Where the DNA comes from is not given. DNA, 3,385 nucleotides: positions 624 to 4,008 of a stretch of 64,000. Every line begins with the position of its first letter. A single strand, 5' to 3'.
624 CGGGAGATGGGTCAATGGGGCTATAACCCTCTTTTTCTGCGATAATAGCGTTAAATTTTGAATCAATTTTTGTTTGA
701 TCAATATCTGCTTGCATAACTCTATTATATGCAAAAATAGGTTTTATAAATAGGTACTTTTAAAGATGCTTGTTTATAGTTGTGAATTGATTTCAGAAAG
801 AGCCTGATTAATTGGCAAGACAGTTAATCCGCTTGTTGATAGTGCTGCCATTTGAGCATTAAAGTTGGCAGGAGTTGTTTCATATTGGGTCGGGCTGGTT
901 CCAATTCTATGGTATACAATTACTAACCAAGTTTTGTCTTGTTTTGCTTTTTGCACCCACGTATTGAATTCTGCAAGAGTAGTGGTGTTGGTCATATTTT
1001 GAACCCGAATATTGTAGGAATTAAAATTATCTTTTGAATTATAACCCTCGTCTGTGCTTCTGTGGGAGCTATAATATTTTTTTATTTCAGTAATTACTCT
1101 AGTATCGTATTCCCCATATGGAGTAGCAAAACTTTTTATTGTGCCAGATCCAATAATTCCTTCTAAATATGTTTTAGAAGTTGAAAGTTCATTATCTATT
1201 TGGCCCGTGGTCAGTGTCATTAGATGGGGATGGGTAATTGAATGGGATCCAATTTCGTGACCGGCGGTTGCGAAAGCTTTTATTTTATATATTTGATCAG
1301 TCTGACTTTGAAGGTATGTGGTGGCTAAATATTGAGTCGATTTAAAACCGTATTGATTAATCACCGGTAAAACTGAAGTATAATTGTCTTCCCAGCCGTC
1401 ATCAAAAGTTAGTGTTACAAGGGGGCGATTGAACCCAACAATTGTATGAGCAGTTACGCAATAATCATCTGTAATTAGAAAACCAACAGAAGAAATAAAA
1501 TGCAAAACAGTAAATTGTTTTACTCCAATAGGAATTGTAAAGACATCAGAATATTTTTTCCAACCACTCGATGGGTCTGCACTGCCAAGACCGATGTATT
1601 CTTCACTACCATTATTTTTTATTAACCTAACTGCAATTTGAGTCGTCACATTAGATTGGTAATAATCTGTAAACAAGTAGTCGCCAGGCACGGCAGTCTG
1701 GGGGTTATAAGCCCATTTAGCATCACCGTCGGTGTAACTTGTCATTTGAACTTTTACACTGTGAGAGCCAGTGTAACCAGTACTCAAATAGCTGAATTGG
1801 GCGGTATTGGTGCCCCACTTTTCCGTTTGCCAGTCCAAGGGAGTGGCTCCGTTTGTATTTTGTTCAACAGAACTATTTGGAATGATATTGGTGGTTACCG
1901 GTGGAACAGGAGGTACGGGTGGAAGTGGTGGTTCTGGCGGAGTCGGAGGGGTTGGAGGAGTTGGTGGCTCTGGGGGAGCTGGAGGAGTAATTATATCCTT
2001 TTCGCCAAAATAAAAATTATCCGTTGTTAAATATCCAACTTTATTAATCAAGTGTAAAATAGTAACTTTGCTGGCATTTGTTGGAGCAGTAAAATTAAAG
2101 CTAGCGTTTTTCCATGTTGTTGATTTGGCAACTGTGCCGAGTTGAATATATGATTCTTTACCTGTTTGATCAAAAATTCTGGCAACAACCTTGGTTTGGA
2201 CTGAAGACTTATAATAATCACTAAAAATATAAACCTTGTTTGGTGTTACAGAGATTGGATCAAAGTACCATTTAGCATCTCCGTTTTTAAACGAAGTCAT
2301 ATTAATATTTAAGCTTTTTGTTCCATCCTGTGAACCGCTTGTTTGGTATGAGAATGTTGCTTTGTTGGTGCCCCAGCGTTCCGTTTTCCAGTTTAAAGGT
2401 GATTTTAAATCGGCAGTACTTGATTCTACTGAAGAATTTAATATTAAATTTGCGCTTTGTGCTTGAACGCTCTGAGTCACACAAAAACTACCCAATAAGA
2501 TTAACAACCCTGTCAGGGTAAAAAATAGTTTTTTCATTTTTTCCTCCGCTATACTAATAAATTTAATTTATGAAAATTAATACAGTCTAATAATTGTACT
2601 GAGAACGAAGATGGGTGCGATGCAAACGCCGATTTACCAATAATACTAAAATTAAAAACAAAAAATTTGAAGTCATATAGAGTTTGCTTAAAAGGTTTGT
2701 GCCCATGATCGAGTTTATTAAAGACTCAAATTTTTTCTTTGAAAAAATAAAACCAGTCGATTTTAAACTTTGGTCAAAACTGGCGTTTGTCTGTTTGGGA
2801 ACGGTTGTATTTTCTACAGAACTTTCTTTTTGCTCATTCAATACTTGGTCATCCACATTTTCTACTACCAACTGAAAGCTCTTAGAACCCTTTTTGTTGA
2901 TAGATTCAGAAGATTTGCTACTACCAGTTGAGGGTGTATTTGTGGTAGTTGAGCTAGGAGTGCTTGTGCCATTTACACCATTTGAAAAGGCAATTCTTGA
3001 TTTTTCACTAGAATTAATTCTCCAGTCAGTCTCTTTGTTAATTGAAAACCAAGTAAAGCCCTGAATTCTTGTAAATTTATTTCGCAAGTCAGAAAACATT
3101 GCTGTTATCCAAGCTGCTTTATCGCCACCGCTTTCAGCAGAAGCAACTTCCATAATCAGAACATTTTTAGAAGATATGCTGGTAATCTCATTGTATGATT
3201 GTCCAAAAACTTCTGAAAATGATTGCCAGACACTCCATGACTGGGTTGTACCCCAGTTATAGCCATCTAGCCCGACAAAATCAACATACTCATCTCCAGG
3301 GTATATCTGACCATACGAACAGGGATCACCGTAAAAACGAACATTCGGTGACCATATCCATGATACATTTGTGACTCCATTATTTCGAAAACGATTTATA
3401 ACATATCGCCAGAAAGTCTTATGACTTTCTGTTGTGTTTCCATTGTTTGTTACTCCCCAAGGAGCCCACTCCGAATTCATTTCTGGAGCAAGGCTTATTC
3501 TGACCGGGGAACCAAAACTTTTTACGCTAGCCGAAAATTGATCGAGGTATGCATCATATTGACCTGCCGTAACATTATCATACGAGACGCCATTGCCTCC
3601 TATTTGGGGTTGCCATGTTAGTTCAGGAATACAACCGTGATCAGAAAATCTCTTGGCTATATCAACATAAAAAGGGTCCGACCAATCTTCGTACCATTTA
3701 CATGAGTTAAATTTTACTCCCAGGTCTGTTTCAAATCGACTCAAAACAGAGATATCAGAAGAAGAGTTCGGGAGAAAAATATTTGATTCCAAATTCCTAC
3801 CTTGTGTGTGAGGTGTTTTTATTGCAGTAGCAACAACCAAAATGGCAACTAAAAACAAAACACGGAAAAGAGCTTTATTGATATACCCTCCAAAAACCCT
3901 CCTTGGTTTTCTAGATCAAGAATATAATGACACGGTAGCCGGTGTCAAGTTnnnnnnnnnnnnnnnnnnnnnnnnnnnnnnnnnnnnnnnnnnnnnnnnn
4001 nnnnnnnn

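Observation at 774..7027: PNAG-like exopolysaccharide module: processive GT2 flanked by two CBM+NodB deacetylase paralogs and a GH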

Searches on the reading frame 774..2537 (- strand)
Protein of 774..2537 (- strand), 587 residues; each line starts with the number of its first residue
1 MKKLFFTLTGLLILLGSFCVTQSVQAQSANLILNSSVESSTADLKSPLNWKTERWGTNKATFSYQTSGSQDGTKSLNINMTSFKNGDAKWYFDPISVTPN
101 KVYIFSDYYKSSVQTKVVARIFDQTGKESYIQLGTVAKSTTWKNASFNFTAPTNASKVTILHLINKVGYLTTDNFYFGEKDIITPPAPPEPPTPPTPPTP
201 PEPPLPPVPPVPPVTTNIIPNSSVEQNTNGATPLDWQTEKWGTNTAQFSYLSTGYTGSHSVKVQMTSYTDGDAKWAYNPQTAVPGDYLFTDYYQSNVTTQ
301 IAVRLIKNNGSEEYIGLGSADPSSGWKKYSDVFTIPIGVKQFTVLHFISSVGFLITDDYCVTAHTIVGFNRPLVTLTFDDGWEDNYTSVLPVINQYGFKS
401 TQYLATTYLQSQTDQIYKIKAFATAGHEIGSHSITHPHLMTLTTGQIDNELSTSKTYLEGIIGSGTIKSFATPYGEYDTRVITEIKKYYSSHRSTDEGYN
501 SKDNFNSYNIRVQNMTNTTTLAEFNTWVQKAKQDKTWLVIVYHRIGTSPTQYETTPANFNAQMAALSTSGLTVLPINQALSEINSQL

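Call 3: search_protein_families(library=pfam, proteins=[window:774-2537:-], max_evalue=0.01)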
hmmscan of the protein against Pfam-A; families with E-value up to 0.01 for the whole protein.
window:774-2537:- (587 aa): 2 families
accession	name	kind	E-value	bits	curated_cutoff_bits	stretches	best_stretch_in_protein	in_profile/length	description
PF01522.26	Polysacc_deac_1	-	4.7e-27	94.9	23.1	1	370-487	5-118/124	Polysaccharide deacetylase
PF22087.1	CT0912-like_C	-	0.0096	16.1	27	0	261-318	56-114/154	CT0912-like, C-terminal domain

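Call 4: search_protein_families(library=ncbifam, proteins=[window:774-2537:-], max_evalue=0.01)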
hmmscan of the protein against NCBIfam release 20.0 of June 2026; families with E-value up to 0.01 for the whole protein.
window:774-2537:- (587 aa): 11 families
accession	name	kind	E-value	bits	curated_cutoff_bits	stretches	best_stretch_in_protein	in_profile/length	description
TIGR02764.1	spore_ybaN_pdaB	equivalog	1.5e-15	57.5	237.4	1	374-488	8-119/191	polysaccharide deacetylase family sporulation protein PdaB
NF050820.1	PolSacchBiosHfsH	equivalog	2.4e-15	56.9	400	1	369-579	31-244/249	oligosaccharide deacetylase HfsH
TIGR02884.1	spore_pdaA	equivalog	1.2e-14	54.5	298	1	374-486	39-149/224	delta-lactam-biosynthetic de-N-acetylase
TIGR02873.1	spore_ylxY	hypoth_equivalog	1.2e-14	54.2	391.5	1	370-484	83-194/268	probable sporulation protein, polysaccharide deacetylase family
TIGR04243.1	nodulat_NodB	equivalog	1.2e-13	51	240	1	374-485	4-113/197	chitooligosaccharide deacetylase NodB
NF045821.1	PgAcgDacpgdA1_Bac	equivalog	2.1e-10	39.9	400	1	369-478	85-191/282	peptidoglycan-N-acetylglucosamine deacetylase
NF045820.1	PgAcgDacpgdA_Strep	equivalog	5.2e-09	35.4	800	1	347-476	244-369/463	peptidoglycan-N-acetylglucosamine deacetylase PgdA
NF045822.1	PgAcgDacpgdA2_Bac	equivalog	4.8e-08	32.7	400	1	368-475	66-169/274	peptidoglycan-N-acetylglucosamine deacetylase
TIGR03006.1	pepcterm_polyde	equivalog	3.3e-05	23.2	276.2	1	383-465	33-112/272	XrtA system polysaccharide deacetylase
TIGR03938.2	deacetyl_PgaB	equivalog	4.3e-05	22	321.9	1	374-415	66-107/621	poly-beta-1,6-N-acetyl-D-glucosamine N-deacetylase PgaB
NF011177.0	PRK14582.1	equivalog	0.0077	14.5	923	0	374-403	109-138/671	poly-beta-1,6-N-acetyl-D-glucosamine N-deacetylase PgaB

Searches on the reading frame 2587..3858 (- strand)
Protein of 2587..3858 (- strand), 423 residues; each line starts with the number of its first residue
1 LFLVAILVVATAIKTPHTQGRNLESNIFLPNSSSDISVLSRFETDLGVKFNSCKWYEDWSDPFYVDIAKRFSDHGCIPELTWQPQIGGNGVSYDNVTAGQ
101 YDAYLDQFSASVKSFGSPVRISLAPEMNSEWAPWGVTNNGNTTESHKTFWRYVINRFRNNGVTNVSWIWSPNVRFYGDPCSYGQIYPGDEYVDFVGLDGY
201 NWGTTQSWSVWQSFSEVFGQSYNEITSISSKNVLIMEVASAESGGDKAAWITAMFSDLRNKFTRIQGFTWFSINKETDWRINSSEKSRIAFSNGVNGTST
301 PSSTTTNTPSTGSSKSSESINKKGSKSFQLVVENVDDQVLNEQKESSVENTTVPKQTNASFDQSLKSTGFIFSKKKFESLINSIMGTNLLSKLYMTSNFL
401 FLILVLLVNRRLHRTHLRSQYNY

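Call 3: search_protein_families(library=pfam, proteins=[window:2587-3858:-], max_evalue=0.01)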
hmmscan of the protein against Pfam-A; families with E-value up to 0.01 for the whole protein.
window:2587-3858:- (423 aa): 1 family
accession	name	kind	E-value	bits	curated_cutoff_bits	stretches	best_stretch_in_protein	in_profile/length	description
PF02156.21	Glyco_hydro_26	-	7.7e-14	52.2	20.2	1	114-250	148-278/311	Glycosyl hydrolase family 26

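Call 4: search_protein_families(library=ncbifam, proteins=[window:2587-3858:-], max_evalue=0.01)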
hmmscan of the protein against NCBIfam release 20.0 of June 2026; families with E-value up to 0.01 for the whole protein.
window:2587-3858:- (423 aa): 0 families

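Call 18: search_solved_structures(query=window:2587-3858:-, max_evalue=1, show_alignments=3)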
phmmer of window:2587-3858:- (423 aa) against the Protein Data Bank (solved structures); distinct sequences matched with E-value up to 1: 38.
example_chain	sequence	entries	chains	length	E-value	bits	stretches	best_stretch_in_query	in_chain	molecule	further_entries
8xvi_R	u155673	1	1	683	2.2e-53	185.1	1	37-315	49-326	Endoglucanase H,Endothelin-1 receptor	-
2bv9_A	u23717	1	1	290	1.1e-52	182.8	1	37-295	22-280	ENDOGLUCANASE H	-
2bvd_A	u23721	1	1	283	1.5e-52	182.4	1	37-295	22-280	ENDOGLUCANASE H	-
2v3g_A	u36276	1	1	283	1.9e-52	182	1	37-295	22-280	ENDOGLUCANASE H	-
2cip_A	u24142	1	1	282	5e-52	180.6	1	37-294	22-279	ENDOGLUCANASE H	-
2vi0_A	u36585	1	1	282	5.1e-52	180.6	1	37-294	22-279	Endoglucanase H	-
8xvj_R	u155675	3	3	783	5.2e-52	180.6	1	37-311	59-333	Endoglucanase H,Endothelin-1 receptor,Soluble cytochrome b562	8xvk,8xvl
2cit_A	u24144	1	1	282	1.2e-51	179.4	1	37-294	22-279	ENDOGLUCANASE H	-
6zpl_C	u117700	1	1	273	1.8e-51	178.8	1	37-293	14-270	Endoglucanase H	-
7xp4_R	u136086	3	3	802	6.5e-51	177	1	37-296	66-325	Endoglucanase H,Taste receptor type 2 member 46,Endoglucanase H,Taste receptor type 2 memb | Endoglucanase H,Taste receptor type 2 member 46,Bitter taste recept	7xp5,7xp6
4yn5_A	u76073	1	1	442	1e-10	44.6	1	114-201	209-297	Mannan endo-1,4-beta-mannosidase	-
6q78_A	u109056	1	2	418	1.1e-07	34.6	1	112-274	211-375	GH26C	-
7eet_A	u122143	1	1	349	1.6e-07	34.1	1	112-202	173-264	Mannanase KMAN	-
2bvt_A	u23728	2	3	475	7.2e-07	31.9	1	108-203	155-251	BETA-1,4-MANNANASE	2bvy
2x2y_A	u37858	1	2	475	7.5e-07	31.8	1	108-203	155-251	MAN26A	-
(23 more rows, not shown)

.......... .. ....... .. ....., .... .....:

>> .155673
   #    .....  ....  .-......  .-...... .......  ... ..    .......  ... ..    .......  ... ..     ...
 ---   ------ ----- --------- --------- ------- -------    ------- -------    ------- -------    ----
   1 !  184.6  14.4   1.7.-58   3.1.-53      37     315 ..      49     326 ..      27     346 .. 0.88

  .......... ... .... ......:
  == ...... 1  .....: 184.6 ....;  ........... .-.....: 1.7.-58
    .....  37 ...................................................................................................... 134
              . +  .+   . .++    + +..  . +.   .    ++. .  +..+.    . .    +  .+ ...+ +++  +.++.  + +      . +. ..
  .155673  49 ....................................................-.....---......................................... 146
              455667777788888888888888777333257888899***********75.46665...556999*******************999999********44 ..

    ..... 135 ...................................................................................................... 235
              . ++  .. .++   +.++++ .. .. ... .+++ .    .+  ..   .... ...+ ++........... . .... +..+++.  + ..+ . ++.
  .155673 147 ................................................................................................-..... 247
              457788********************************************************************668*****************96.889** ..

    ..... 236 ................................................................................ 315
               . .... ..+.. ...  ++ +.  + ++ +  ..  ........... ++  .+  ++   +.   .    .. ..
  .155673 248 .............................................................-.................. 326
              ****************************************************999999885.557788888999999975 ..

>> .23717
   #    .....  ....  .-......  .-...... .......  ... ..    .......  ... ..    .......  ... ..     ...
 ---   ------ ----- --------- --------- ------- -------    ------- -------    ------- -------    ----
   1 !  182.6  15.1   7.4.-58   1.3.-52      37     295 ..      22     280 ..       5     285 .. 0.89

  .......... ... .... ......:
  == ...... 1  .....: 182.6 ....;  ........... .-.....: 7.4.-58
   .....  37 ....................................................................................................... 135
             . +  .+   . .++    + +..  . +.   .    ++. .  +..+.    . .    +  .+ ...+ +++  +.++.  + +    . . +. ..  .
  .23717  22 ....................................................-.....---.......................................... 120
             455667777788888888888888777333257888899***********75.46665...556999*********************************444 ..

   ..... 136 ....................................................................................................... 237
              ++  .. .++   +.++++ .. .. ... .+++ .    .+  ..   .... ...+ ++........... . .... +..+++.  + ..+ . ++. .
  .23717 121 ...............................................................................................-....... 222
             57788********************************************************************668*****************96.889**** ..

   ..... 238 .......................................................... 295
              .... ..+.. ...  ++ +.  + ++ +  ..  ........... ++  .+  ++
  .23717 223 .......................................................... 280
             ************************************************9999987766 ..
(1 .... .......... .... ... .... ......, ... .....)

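Call 26: find_homologous_proteins(query=window:2587-3858:-, max_evalue=1e-10)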
Query window:2587-3858:- (423 aa): 1058 proteins with E <= 1e-10 among 4348 candidates; the best 120 are listed.
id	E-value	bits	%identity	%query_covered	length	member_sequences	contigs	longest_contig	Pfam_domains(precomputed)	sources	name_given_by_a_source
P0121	1.4e-279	945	100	99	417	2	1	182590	PF02156.22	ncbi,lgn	-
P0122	1.7e-243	826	87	99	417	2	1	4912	PF02156.22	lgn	-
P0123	5.6e-175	601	64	99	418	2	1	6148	PF02156.22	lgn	-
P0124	4.6e-134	466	58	80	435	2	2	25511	PF02156.22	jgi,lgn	jgi:hypothetical protein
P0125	3.0e-133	463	63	74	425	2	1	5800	PF02156.22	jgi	-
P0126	1.3e-129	451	65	75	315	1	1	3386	PF02156.22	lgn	-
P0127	3.4e-126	440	63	69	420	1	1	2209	PF02156.22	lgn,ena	-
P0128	1.7e-121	424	60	67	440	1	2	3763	PF02156.22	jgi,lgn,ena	-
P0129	6.2e-121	423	66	70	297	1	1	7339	PF02156.22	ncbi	-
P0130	9.0e-119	415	61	67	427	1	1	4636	-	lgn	-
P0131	4.0e-118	413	53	81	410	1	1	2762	PF02156.22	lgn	-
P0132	6.7e-116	406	59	65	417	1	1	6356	PF02156.22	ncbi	-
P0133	4.5e-115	403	55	69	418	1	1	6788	PF02156.22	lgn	-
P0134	2.1e-114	401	55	79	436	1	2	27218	PF02156.22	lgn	-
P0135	1.1e-113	399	55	76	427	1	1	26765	PF02156.22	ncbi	-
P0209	1.7e-64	237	40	70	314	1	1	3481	PF02156.22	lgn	-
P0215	1.8e-63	233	40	69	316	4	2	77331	PF02156.22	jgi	jgi:beta-mannanase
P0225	2.8e-62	229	40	64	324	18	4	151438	PF02156.22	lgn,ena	-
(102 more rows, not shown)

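Call 27: find_encoding_contigs(protein=P0121, flank=3000, max_places=2)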
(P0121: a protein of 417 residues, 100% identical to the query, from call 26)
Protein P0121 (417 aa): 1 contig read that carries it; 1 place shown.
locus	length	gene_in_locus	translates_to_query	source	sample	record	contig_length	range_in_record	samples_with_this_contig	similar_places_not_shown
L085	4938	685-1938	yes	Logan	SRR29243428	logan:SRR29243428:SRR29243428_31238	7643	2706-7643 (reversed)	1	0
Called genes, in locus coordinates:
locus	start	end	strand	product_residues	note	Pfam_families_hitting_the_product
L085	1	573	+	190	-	?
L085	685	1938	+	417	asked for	PF02156:Glyco_hydro_26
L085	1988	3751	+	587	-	PF02018:CBM_4_9 (weak), PF01522:Polysacc_deac_1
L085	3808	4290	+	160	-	-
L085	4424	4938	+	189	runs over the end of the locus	PF04542:Sigma70_r2, PF08281:Sigma70_r4_2, PF04545:Sigma70_r4 (weak)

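Call 28: find_encoding_contigs(protein=P0225, flank=8000, max_places=2)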
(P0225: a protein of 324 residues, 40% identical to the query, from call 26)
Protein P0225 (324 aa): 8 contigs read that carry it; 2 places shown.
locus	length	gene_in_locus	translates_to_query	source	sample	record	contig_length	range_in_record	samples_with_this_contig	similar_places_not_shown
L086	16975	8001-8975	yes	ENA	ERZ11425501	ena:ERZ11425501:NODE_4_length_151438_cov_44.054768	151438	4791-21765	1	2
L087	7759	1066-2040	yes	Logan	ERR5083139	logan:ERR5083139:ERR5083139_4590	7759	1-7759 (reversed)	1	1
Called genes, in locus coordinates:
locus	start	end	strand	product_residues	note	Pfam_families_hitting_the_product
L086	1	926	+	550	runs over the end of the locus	PF13625:Helicase_C_3, PF00270:DEAD, PF04851:ResIII, PF16203:ERCC3_RAD25_C, PF00271:Helicase_C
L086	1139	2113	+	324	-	PF13379:NMT1_2, PF09084:NMT1, PF12974:Phosphonate-bd (faint)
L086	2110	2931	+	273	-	PF00528:BPD_transp_1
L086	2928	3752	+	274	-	PF00005:ABC_tran, PF13304:AAA_21 (faint)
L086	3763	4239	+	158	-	PF00903:Glyoxalase, PF13669:Glyoxalase_4 (weak), PF18029:Glyoxalase_6 (weak), PF22677:Ble-like_N (weak)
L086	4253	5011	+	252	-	PF10138:vWA-TerF-like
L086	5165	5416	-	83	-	-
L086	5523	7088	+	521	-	PF02720:DUF222 (weak)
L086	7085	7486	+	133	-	-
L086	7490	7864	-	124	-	PF03992:ABM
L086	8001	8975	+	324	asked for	PF02156:Glyco_hydro_26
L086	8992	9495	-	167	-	-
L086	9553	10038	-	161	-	-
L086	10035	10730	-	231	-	-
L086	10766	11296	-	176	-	-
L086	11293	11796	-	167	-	-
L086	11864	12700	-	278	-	-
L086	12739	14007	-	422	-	PF12897:Asp_aminotransf, PF00155:Aminotran_1_2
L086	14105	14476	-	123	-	PF00542:Ribosomal_L12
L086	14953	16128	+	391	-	PF01139:RtcB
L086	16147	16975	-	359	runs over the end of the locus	PF12740:PETase (faint), PF02129:Peptidase_S15, PF01738:DLH, PF20434:BD-FAE (weak), PF12146:Hydrolase_4 (weak), PF00326:Peptidase_S9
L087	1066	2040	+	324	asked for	PF02156:Glyco_hydro_26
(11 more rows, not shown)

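Call 29: find_encoding_contigs(protein=P0215, flank=8000, max_places=2)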
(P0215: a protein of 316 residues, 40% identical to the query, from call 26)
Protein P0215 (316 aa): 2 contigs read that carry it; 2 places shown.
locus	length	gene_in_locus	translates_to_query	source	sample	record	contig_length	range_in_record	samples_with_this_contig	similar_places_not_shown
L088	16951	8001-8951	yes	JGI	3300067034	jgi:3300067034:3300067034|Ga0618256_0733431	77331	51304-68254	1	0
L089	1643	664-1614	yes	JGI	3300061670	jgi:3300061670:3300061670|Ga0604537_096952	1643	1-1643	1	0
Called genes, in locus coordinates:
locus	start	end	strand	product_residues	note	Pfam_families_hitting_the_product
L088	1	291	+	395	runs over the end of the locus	PF00890:FAD_binding_2, PF01266:DAO, PF07992:Pyr_redox_2, PF13738:Pyr_redox_3 (faint)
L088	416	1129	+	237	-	PF00702:Hydrolase, PF13419:HAD_2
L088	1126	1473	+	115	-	PF01588:tRNA_bind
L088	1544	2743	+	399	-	PF01053:Cys_Met_Meta_PP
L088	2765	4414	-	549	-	PF01266:DAO, PF01494:FAD_binding_3, PF21274:Rng_hyd_C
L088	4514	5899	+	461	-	PF05977:MFS_3, PF07690:MFS_1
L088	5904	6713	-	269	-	PF01261:AP_endonuc_2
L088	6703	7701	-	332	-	PF08240:ADH_N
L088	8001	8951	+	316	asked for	PF02156:Glyco_hydro_26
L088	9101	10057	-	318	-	PF03069:FmdA_AmdA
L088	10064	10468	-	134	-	-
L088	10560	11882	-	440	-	PF00155:Aminotran_1_2, PF12897:Asp_aminotransf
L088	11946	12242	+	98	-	-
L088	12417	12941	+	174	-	-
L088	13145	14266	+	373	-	PF08240:ADH_N, PF16912:Glu_dehyd_C (weak), PF00107:ADH_zinc_N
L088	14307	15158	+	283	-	PF01048:PNP_UDP_1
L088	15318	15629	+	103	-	-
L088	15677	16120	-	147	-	-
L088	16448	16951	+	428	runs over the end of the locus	PF01266:DAO, PF01494:FAD_binding_3 (weak), PF12831:FAD_oxidored (weak), PF13450:NAD_binding_8 (weak)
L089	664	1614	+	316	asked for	PF02156:Glyco_hydro_26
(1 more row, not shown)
